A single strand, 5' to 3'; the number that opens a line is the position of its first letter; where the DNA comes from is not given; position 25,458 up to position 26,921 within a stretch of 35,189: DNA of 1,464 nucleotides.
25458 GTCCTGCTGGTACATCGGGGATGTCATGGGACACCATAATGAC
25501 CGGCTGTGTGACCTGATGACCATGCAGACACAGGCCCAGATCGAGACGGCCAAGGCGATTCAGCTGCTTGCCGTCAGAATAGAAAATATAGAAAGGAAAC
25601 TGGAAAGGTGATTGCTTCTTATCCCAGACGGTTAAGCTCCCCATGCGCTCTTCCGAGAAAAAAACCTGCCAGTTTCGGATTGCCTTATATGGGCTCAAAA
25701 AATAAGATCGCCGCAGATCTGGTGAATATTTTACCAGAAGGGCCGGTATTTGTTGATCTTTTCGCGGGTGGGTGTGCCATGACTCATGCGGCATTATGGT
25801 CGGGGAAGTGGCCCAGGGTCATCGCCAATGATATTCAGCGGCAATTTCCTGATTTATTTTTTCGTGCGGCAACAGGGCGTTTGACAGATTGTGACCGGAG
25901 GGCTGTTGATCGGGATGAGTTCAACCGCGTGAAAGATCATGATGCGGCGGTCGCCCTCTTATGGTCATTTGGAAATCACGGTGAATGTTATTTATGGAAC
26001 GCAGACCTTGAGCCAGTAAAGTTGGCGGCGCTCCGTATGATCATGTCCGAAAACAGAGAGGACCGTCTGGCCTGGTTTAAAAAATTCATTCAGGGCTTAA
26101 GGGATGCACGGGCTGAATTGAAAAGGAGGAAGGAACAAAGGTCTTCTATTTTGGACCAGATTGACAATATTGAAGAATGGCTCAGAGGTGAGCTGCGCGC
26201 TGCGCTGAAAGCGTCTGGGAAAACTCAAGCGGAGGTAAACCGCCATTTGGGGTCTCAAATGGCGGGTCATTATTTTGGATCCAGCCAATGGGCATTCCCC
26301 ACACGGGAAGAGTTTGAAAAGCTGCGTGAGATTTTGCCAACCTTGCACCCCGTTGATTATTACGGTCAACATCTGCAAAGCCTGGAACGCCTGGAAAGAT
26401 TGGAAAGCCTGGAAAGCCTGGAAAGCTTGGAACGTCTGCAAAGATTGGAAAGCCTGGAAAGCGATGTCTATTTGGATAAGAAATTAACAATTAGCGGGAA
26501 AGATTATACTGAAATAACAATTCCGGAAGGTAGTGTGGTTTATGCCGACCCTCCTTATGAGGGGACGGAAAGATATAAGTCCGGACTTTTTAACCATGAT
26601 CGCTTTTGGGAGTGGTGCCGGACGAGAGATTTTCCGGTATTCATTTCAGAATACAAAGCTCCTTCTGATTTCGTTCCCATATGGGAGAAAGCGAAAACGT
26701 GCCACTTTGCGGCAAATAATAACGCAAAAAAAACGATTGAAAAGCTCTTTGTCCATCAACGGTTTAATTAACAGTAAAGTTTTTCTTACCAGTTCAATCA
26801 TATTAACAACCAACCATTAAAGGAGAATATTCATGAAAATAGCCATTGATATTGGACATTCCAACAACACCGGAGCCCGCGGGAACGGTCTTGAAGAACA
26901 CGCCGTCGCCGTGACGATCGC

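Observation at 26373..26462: In-frame 9-bp x10 tandem repeat (VNTR) between the SAM-binding and DPPY domains of the Dam-family methyltransferase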

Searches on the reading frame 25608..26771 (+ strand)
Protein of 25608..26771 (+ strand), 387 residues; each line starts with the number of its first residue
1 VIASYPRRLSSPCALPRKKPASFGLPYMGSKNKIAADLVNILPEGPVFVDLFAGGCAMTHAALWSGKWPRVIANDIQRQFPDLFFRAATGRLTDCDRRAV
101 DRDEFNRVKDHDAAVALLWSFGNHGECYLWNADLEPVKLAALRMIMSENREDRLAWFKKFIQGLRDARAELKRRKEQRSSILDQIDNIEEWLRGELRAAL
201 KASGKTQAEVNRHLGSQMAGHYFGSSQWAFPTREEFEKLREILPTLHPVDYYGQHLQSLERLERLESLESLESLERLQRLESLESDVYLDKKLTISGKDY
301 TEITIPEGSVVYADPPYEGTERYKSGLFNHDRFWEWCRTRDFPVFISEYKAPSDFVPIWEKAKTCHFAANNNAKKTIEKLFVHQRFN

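Call 4: search_protein_families(library=pfam, proteins=[window:25608-26768:+], max_evalue=1)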
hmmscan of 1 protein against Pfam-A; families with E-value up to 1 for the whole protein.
window:25608-26768:+ (387 aa): 4 families
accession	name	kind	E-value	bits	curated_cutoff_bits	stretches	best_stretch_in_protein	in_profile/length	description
PF02086.21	MethyltransfD12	-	2.3e-14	54.2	22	2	27-79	1-53/253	D12 class N6 adenine-specific DNA methyltransferase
PF25417.1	DUF7889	-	0.0092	15.6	27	1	142-166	24-48/50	Family of unknown function (DUF7889)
PF13044.11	Fusion_F0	-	0.12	11.5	25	1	155-229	281-358/436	Fusion glycoprotein F0, Isavirus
PF16859.10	TetR_C_11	-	0.87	10.4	32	0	76-120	44-88/113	Tetracyclin repressor-like, C-terminal domain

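Call 5: search_protein_families(library=phrogs, proteins=[window:25608-26768:+], max_evalue=0.01)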
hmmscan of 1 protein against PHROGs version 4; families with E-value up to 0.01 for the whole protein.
window:25608-26768:+ (387 aa): 5 families
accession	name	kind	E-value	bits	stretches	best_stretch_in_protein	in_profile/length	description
phrog_56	-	other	9.7e-34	118.6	2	285-382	215-321/647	DNA methyltransferase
phrog_36652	-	unknown function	5.7e-06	27.2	1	257-321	35-95/219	-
phrog_27806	-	other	3.3e-05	23.4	1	9-113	35-133/798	DNA methyltransferase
phrog_1996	-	other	0.00017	22.5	1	309-351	56-104/150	DNA methyltransferase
phrog_6952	-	other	0.00022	22.2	1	203-243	5-45/181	DNA methyltransferase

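Call 6: search_protein_families(library=ncbifam, proteins=[window:25608-26768:+], max_evalue=1)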
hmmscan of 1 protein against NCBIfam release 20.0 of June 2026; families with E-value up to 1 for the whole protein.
window:25608-26768:+ (387 aa): 1 family
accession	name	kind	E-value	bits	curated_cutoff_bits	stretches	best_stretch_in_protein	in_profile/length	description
TIGR00571.1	dam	subfamily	5.6e-11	42.6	114.85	2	26-80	6-57/267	Dam family site-specific DNA-(adenine-N6)-methyltransferase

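Call 7: find_homologous_proteins(query=window:25608-26768:+, max_evalue=0.00001)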
Query window:25608-26768:+ (387 aa): 3415 proteins with E <= 0.00001 among 8000 candidates; the best 120 are listed.
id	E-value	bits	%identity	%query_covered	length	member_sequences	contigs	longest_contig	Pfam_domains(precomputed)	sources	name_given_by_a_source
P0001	3.6e-246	834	100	93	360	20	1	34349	PF02086.22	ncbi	-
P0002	9.7e-209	711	87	93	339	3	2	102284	PF02086.22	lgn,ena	-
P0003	1.0e-191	655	72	96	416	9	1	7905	PF02086.22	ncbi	-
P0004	4.9e-188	643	75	96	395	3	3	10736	PF02086.22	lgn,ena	-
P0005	5.0e-186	636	75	96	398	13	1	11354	PF02086.22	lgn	-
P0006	9.9e-181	619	74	96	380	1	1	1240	PF02086.22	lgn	-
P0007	1.6e-135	470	77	70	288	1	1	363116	PF02086.22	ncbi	ncbi:DNA adenine methylase, partial [uncultured Akkermansia sp.]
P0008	1.0e-114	402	49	94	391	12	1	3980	PF02086.22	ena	-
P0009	1.2e-113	398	54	94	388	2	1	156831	PF02086.22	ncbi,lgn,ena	-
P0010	3.7e-112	393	50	94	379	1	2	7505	PF02086.22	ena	-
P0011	9.1e-112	392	51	94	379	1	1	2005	PF02086.22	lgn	-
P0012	1.5e-111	391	49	94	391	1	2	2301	PF02086.22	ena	-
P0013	6.1e-111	389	53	94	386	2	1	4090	PF02086.22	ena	-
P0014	9.4e-111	389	52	94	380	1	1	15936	PF02086.22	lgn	-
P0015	1.4e-110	388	48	94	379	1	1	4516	PF02086.22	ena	-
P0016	1.8e-110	388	52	94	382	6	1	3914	PF02086.22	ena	-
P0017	2.2e-110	387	51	94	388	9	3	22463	PF02086.22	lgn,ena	-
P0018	3.6e-110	387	51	94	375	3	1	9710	PF02086.22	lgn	-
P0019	3.2e-109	384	50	94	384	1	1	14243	PF02086.22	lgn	-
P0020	3.7e-108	380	50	94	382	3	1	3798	PF02086.22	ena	-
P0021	5.4e-108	380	50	94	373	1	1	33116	PF02086.22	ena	-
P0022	7.7e-108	379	48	94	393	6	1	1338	PF02086.22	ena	-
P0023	1.1e-106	375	49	94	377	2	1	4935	PF02086.22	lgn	-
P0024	4.9e-106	373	50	94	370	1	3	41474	PF02086.22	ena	-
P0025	7.5e-106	372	51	94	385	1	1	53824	PF02086.22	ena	-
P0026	1.3e-105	372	45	93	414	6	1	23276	PF02086.22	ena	-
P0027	1.3e-105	372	50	94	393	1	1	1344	PF02086.22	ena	-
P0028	2.9e-105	371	48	94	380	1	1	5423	PF02086.22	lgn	-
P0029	4.4e-104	367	45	94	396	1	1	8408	PF02086.22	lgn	-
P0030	1.5e-103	365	49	94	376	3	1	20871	PF02086.22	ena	-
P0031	6.8e-102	359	52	55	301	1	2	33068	PF02086.22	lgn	-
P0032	1.6e-101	358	48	94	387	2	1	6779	PF02086.22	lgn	-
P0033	3.2e-100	354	46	94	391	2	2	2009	PF02086.22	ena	-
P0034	3.7e-99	350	47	94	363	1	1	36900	PF02086.22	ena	-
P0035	1.8e-98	348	46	94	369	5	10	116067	PF02086.22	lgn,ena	-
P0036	8.3e-98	346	49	94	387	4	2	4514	PF02086.22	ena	-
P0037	1.4e-97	345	48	94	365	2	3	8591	PF02086.22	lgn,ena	-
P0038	2.8e-95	338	47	94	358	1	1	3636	PF02086.22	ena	-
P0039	4.3e-95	337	45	94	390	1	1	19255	PF02086.22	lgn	-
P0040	1.4e-93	332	44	94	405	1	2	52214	PF02086.22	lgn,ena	-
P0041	3.3e-92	328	42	94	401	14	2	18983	PF02086.22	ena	-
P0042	1.8e-90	322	44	94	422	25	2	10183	PF02086.22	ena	-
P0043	9.7e-89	316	43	94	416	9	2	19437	PF02086.22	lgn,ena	-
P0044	2.3e-88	315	42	94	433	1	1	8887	PF02086.22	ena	-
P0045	7.6e-88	313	42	94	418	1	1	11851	PF02086.22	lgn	-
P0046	8.9e-88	313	43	94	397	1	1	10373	PF02086.22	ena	-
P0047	1.2e-87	313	45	94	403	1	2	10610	PF02086.22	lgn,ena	-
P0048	5.4e-87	310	44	94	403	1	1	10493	PF02086.22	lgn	-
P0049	7.9e-87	310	44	94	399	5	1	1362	PF02086.22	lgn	-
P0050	8.2e-87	310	45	94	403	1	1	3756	PF02086.22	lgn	-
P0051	9.6e-87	310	41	94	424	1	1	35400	PF02086.22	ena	-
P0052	9.9e-87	310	46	94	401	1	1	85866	PF02086.22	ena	-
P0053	1.1e-86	309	46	94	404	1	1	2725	PF02086.22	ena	-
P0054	1.3e-86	309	41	94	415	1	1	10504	PF02086.22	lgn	-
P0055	2.1e-86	308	46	94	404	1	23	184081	PF02086.22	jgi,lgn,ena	jgi:hypothetical protein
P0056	2.1e-86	308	46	94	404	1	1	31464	PF02086.22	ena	-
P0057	2.6e-86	308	40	94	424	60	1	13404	PF02086.22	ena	-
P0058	2.7e-86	308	43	94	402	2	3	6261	PF02086.22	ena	-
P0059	2.8e-86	308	42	94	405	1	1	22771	PF02086.22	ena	-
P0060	3.3e-86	308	44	94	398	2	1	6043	PF02086.22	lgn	-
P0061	4.3e-86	307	42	94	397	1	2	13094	PF02086.22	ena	-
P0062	5.2e-86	307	46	94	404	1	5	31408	PF02086.22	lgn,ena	-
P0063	5.8e-86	307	45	94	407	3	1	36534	PF02086.22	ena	-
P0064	6.2e-86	307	42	94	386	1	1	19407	PF02086.22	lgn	-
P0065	7.7e-86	307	46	94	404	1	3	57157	PF02086.22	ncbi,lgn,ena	-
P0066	7.7e-86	307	46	94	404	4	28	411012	PF02086.22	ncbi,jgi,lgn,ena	jgi:hypothetical protein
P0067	8.4e-86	306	42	94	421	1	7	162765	PF02086.22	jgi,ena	-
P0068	1.1e-85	306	39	94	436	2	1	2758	PF02086.22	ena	-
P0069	1.3e-85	306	45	94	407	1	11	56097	PF02086.22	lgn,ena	-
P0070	1.4e-85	306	42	94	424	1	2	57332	PF02086.22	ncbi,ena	-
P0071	1.4e-85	306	45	94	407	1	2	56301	PF02086.22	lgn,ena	-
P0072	1.7e-85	306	42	94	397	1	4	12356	PF02086.22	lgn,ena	-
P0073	1.7e-85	305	40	94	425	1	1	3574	PF02086.22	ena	-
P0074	2.2e-85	305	41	94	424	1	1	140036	PF02086.22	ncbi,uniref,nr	ncbi:DNA adenine methylase [Alistipes onderdonkii]|uniref:DNA adenine methylase n=1 Tax=Alistipes on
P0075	2.4e-85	305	46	94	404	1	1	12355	PF02086.22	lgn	-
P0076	2.5e-85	305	45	94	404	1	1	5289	PF02086.22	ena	-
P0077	2.5e-85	305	45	94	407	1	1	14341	PF02086.22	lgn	-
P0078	3.5e-85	304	45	94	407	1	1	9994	PF02086.22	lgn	-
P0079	4.3e-85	304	41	94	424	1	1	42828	PF02086.22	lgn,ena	-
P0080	8.1e-85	303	44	94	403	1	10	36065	PF02086.22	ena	-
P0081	1.0e-84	303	42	94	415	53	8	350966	PF02086.22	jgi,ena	-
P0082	1.1e-84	303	41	94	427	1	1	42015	PF02086.22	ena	-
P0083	1.3e-84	303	41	94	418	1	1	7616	PF02086.22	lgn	-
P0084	3.2e-84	301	44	94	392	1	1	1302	PF02086.22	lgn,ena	-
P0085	3.8e-84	301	45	94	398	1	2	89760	PF02086.22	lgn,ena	-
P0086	6.6e-84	300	40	94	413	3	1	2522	PF02086.22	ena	-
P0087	7.6e-84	300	42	94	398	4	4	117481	PF02086.22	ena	-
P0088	8.0e-84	300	44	94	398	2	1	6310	PF02086.22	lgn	-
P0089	9.5e-84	300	43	94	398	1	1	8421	PF02086.22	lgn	-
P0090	1.3e-83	299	44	94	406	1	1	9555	PF02086.22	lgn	-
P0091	1.3e-83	299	43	94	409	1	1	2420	PF02086.22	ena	-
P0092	2.6e-83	298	43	94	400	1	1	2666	PF02086.22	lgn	-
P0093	2.7e-83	298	41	94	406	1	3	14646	PF02086.22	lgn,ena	-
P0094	2.9e-83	298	40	94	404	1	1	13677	PF02086.22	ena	-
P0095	3.8e-83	298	44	94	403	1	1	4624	PF02086.22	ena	-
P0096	3.9e-83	298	42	94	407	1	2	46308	PF02086.22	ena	-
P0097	6.9e-83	297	44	95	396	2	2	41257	PF02086.22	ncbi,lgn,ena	-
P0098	1.0e-82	296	43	93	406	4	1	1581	PF02086.22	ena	-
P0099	1.3e-82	296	42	94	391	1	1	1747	PF02086.22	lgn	-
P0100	1.3e-82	296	42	94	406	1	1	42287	PF02086.22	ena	-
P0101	1.4e-82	296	41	94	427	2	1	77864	PF02086.22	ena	-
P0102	1.9e-82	295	43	94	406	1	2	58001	PF02086.22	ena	-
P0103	2.0e-82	295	42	94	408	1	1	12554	PF02086.22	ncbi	-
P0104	2.4e-82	295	43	94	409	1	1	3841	PF02086.22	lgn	-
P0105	2.9e-82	295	41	94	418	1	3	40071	PF02086.22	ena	-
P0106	5.2e-82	294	42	94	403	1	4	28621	PF02086.22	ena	-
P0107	5.3e-82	294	41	94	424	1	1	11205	PF02086.22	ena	-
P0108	5.4e-82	294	40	94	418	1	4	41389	PF02086.22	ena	-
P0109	5.7e-82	294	41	94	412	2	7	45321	PF02086.22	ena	-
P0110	6.5e-82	294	43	94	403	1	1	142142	PF02086.22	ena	-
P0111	6.9e-82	294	41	93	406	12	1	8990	PF02086.22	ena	-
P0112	7.5e-82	293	43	94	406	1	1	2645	PF02086.22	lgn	-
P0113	8.1e-82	293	43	94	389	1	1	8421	PF02086.22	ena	-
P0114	8.3e-82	293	41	94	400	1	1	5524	PF02086.22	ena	-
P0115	8.4e-82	293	40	94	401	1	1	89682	PF02086.22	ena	-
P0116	8.6e-82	293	43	94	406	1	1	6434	PF02086.22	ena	-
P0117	1.1e-81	293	43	94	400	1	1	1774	PF02086.22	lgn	-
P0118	1.1e-81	293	43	94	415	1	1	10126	PF02086.22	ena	-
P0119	1.2e-81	293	42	93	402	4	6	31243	PF02086.22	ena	-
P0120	1.3e-81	293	43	94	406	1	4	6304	PF02086.22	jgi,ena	-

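Call 8: search_dna_similar(query=window:25608-26771:+, collection=phages, mode=protein, max_rows=30)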
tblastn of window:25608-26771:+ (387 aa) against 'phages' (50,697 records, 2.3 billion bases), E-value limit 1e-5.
Records with a match: 217; places in all: 219; records where one place covers at least 80% of the query: 2.
Best place of each record, by identity: <60% 217.
By first word of the organism name: Vibrio 44; Lactococcus 31; Bacteroides 31; Klebsiella 18; Arthrobacter 18; Curtobacterium 10; Acinetobacter 7; Cellulophaga 5; Aeromonas 5; Leuconostoc 4; and 27 more.
By host as written in the record: - 38; Lactococcus lactis 29; Arthrobacter globiformis B-2979 14; Klebsiella pneumoniae 6; Vibrio lentus 6; Curtobacterium flaccumfaciens NRRL B-59340 6; Bacteroides thetaiotaomicron VPI-5482 5; Vibrio parahaemolyticus 4; and 76 more.
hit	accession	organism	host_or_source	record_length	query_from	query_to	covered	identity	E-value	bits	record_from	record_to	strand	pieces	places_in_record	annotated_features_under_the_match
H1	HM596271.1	Leuconostoc phage phiMH1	Leuconostoc pseudomesenteroides KD04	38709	18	360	89%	24.0%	5e-7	58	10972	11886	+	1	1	putative methylase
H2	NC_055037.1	Leuconostoc phage phiMH1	Leuconostoc pseudomesenteroides KD04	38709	18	360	89%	24.0%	5e-7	58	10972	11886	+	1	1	DNA adenine methylase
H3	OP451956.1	Lactococcus phage RMP4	Lactococcus lactis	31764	18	193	45%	26.7%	2e-8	62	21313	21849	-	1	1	DNA methylase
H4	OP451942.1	Lactococcus phage MLD12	Lactococcus lactis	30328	18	189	44%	26.8%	5e-8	61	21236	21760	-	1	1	DNA methylase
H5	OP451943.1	Lactococcus phage MLD14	Lactococcus lactis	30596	18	189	44%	26.8%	5e-8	61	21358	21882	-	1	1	DNA methylase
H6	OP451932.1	Lactococcus phage JeB4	Lactococcus lactis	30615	18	189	44%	26.8%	5e-8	61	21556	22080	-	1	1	DNA methylase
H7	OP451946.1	Lactococcus phage MoD4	Lactococcus lactis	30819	18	189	44%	26.8%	5e-8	61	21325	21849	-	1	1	DNA methylase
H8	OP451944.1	Lactococcus phage MoD1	Lactococcus lactis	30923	18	189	44%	26.8%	5e-8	61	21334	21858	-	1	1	DNA methylase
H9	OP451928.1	Lactococcus phage GP5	Lactococcus lactis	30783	18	189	44%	26.8%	1e-7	60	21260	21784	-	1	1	DNA methylase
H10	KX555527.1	Leuconostoc phage LDG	Leuconostoc pseudomesenteroides R707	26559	15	159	37%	31.0%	1e-9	66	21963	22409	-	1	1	methyltransferase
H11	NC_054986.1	Leuconostoc phage LDG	Leuconostoc pseudomesenteroides R707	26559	15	159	37%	31.0%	1e-9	66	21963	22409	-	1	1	DNA adenine methylase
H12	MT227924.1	Vibrio phage phiV208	Vibrio alginolyticus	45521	291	384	24%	47.5%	5e-19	95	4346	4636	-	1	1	DNA methylase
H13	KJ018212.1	Shewanella sp. phage 1/41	Baltic Sea ice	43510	289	382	24%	46.4%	2e-16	87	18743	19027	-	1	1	AdoMet-MTase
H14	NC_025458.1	Shewanella sp. phage 1/41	Baltic Sea ice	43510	289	382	24%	46.4%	2e-16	87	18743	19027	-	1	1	DNA methyltransferase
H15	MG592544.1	Vibrio phage 1.177.O._10N.286.45.E10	Vibrio sp. F12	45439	300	384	22%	51.1%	2e-17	90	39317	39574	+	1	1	D12 class N6 adenine-specific DNA methyltransferase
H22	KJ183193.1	Lauvirus lau218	-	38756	19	164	38%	28.6%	3e-9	65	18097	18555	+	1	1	N6 adenine-specific DNA methyltransferase, N12 class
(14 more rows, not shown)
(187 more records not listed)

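Call 13: find_related_loci(query=window:25689-26768:+, collection=genome_contigs, flank=3000)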
Query window:25689-26768:+ (360 aa) in genome_contigs; peptide patterns used: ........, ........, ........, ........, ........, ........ (x = any residue, [..] = any of these).
48 stretches matched a pattern; 11 encode a relative of the query (tblastn E <= 1e-3); 11 distinct loci.
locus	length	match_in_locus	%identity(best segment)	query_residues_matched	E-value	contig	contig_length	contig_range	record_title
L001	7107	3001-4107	49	2-359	3e-110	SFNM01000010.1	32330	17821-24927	MAG: Bacteroidales bacterium isolate W2P45.044 Contig337, whole genome shotgun sequence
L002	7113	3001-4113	41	2-355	5e-75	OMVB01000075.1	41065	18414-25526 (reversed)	uncultured Prevotellaceae bacterium isolate hRUG909 genome assembly, contig: NODE_709_length_41065_cov_20.6431, whole ge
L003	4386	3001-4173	36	1-355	1e-67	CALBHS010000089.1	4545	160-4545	MAG TPA_asm: uncultured Clostridia bacterium isolate SRR1747043_bin.37_CONCOCT_v1.1_MAG genome assembly, contig: ERZ8082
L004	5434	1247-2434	35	2-355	1e-58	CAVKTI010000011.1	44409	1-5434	Acutalibacteraceae bacterium isolate H07689-L1_cleanbin_000007 genome assembly, contig: Spades_H07689-L1_contig_419, who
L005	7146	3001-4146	34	2-358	2e-55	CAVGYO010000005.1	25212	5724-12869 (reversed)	Erysipelotrichaceae bacterium isolate H07637-L1_cleanbin_000028 genome assembly, contig: Spades_H07637-L1_contig_1107, w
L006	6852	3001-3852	35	1-359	8e-53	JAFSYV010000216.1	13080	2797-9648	MAG: Lentisphaeria bacterium isolate RGIG3598 Goat_Rumen.Co__c1700961, whole genome shotgun sequence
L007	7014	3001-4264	37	2-357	9e-40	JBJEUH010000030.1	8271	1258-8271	MAG: Candidatus Ventricola sp. isolate FUKU06_bin.010 NODE_1593_length_8271_cov_7.828992, whole genome shotgun sequence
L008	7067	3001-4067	37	1-327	3e-38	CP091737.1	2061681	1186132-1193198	MAG: Treponema sp. isolate nC27_bin.160.fa chromosome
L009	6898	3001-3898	46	1-359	1e-28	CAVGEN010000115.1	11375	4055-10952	Waltera intestinalis isolate H07606-L1_cleanbin_000046 genome assembly, contig: Spades_H07606-L1_contig_4444, whole geno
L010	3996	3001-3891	30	1-357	1e-40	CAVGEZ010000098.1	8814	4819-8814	uncultured Eubacteriales bacterium isolate H07667-L1_cleanbin_000030 genome assembly, contig: Spades_H07667-L1_contig_67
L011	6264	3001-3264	39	271-354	7e-12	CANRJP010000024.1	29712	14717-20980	MAG: uncultured Clostridia bacterium isolate Lapin-021__bin62 genome assembly, contig: Lapin-021__NODE_1746_length_29712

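Call 14: find_related_loci(query=window:25689-26768:+, collection=viral_contigs, flank=3000)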
Query window:25689-26768:+ (360 aa) in viral_contigs; peptide patterns used: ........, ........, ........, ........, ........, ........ (x = any residue, [..] = any of these).
53 stretches matched a pattern; 51 encode a relative of the query (tblastn E <= 1e-3); 51 distinct loci.
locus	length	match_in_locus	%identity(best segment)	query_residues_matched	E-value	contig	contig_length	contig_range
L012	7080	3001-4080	100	1-360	0e+0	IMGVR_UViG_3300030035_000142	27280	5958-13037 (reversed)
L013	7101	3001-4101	42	2-359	5e-77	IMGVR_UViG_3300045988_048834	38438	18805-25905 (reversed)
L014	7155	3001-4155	39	2-360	3e-76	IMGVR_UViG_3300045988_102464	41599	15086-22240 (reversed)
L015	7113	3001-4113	41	2-355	2e-74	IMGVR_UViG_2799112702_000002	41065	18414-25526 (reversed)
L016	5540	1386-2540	38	2-360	2e-72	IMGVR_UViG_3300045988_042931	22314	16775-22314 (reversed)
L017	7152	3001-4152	42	2-359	6e-77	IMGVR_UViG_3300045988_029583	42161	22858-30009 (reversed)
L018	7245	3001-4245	37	2-360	9e-72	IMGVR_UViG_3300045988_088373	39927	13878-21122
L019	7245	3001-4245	37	2-360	9e-72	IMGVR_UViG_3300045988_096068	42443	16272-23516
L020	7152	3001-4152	40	2-356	4e-70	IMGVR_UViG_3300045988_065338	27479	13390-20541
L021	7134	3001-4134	39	2-356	2e-68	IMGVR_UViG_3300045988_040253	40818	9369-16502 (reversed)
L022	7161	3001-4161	39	2-359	9e-68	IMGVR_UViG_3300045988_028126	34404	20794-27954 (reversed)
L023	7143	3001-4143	39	2-356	1e-67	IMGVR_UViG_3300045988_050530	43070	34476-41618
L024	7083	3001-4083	39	2-349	1e-67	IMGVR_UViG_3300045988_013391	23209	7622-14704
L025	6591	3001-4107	39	2-356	4e-67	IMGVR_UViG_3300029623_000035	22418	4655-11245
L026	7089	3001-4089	39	2-356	3e-67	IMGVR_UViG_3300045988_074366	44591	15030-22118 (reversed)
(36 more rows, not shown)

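Call 22: predict_structure(alignment_id=A1)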
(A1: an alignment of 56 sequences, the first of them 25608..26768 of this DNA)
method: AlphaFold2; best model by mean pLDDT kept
length: 387 residues; sequences in the alignment: 56
mean_pLDDT: 80.1   pTM: 0.63
mean pLDDT of the five models: 80.1, 78.5, 77.2, 75.8, 74.1
residues with pLDDT >= 90: 126; 70-90: 187; 50-70: 35; < 50: 39
segments of 3 or more residues with pLDDT < 50: 1-16, 270-288, 368-371
pLDDT, mean of each block of 10 residues (from residue 1): 30 47 67 89 95 85 91 90 84 86 91 86 77 86 87 88 82 81 84 91 92 88 84 88 88 79 63 39 40 87 94 84 69 95 94 96 65 74 95
secondary structure, 60 per line:
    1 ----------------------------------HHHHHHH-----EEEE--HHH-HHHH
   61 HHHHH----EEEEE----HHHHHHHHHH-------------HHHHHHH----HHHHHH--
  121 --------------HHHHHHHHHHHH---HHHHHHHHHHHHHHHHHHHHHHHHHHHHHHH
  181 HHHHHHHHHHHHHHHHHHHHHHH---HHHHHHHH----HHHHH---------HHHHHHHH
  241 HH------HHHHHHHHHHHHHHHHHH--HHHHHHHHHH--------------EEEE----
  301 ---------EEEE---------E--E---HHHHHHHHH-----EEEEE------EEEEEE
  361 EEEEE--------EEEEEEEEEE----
elements in order: H35-41 E47-50 H57-65 E70-74 H79-88 H102-108 H113-118 H135-146 H150-203 H207-214 H219-223 H233-242 H249-266 H269-278 E293-296 E310-313 H330-338 E344-348 E355-365 E374-383
